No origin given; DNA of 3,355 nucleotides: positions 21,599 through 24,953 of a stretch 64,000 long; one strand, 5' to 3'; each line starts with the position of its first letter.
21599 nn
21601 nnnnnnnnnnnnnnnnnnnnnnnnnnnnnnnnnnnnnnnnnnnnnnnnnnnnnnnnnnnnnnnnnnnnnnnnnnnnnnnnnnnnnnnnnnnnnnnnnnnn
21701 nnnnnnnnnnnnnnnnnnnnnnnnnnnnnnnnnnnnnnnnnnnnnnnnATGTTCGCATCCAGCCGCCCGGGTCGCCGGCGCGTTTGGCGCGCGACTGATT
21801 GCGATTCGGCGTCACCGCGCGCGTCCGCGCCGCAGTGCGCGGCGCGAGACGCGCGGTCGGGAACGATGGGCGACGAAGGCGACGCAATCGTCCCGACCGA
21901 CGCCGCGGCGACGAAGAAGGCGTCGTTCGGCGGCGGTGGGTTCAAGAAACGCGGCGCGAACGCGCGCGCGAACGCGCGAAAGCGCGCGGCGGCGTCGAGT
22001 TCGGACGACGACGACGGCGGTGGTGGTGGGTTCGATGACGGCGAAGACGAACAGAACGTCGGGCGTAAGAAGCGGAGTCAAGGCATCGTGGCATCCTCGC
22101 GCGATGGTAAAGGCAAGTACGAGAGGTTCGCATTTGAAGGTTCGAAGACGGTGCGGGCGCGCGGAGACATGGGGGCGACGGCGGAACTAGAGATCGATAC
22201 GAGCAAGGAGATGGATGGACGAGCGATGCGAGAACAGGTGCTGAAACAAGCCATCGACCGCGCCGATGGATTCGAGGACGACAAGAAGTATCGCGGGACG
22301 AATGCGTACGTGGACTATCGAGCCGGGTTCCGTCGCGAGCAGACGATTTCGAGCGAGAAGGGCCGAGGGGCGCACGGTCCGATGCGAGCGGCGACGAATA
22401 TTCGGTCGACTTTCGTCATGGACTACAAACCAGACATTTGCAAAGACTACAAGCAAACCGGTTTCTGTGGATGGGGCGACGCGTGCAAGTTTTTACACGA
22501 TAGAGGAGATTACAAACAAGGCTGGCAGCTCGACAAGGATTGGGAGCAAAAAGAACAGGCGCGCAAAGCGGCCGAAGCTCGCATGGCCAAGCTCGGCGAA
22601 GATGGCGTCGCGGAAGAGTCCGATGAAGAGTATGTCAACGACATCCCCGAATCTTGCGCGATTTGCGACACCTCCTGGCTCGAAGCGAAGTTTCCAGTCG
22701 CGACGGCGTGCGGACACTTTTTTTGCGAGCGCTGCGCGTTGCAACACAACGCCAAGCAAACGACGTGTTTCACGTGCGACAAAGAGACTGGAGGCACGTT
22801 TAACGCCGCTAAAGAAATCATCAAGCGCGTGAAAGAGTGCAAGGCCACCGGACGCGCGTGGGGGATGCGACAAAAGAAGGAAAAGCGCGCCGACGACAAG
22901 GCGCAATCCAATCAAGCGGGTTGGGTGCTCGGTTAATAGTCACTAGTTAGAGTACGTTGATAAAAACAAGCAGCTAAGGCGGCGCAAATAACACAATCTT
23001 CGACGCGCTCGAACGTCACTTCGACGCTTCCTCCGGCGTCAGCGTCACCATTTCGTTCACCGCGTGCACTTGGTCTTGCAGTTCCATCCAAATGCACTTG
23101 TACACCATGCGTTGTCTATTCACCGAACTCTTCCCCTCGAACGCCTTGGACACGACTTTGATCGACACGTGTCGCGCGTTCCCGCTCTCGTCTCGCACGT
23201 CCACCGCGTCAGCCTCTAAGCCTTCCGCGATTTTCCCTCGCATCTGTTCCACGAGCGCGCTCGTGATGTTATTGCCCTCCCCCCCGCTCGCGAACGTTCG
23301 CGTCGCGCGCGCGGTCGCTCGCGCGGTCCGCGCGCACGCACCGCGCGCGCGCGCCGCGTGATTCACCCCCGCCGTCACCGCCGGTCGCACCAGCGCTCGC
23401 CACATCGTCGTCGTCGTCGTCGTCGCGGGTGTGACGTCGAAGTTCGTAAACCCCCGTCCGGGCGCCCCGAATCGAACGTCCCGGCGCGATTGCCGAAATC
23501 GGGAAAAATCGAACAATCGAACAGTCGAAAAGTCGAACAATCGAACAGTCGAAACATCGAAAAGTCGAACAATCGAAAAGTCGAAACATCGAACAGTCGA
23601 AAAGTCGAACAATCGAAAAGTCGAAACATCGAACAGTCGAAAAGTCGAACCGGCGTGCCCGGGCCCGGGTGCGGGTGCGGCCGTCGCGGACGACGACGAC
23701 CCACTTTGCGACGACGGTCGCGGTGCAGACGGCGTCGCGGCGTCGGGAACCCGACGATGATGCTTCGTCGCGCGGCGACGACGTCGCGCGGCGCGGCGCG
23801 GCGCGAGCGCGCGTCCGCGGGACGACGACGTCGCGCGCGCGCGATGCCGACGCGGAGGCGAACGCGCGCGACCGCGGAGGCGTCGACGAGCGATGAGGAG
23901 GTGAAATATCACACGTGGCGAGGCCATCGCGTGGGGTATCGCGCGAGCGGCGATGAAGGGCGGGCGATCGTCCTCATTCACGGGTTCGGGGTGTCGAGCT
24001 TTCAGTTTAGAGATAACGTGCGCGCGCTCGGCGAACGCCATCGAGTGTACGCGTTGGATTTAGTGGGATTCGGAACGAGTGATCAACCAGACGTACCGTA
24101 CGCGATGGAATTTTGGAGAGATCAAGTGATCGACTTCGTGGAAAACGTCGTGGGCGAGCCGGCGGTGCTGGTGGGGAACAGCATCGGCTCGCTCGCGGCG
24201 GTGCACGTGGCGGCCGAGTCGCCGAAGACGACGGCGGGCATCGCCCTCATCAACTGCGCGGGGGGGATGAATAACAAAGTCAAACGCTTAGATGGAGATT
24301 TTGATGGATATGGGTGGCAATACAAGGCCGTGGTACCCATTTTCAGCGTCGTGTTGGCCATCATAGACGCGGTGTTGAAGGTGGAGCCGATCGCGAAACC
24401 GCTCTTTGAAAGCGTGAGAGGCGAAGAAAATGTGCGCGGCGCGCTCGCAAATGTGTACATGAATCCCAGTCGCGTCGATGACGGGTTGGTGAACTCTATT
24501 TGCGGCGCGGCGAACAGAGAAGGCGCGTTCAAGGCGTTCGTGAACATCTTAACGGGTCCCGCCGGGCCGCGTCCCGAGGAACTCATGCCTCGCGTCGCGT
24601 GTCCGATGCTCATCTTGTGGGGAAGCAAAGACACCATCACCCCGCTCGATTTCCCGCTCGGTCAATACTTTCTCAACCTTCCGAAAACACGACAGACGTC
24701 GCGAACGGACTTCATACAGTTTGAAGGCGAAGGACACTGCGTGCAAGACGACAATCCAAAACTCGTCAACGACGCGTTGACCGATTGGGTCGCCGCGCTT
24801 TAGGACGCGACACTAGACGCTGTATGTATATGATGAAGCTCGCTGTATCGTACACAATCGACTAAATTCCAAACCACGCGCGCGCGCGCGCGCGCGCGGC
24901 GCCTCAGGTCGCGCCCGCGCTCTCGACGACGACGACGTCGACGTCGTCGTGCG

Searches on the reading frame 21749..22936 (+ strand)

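Call 69: search_protein_families(library=pfam, proteins=[window:21749-22936:+], max_evalue=0.00001)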
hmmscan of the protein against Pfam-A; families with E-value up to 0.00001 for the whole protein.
window:21749-22936:+ (395 aa): 3 families
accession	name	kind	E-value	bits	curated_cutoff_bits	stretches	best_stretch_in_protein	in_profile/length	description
PF00642.30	zf-CCCH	-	1.5e-07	31.6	20.5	1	226-251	1-26/27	Zinc finger C-x8-C-x5-C-x3-H type (and similar)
PF14634.12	zf-RING_5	-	6.6e-06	26.4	27.9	0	303-345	2-43/43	zinc-RING finger domain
PF13920.12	zf-C3HC4_3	-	6.9e-06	26.2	27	0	301-346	3-45/49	Zinc finger, C3HC4 type (RING finger)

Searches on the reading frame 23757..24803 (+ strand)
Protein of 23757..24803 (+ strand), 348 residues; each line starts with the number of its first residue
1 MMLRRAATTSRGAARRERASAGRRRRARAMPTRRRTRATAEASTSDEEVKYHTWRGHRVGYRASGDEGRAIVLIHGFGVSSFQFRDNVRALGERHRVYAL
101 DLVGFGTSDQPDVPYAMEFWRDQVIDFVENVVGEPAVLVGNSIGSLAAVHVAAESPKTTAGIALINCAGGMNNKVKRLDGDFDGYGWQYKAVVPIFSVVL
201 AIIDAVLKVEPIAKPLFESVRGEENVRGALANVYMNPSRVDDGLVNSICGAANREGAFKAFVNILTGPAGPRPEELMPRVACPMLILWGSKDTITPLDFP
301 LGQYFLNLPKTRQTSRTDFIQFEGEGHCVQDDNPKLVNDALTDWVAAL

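Call 69: search_protein_families(library=pfam, proteins=[window:23757-24803:+], max_evalue=0.00001)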
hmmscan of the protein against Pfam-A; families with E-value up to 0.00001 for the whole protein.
window:23757-24803:+ (348 aa): 3 families
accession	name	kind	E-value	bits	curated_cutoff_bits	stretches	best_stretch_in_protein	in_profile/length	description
PF12697.13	Abhydrolase_6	-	3e-20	74.3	26.3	1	71-340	1-217/217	Alpha/beta hydrolase family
PF00561.26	Abhydrolase_1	-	2.4e-16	60.6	25.8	1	70-334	2-245/245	alpha/beta hydrolase fold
PF12146.15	Hydrolase_4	-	2.3e-13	50.4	27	1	69-296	5-206/239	Serine aminopeptidase, S33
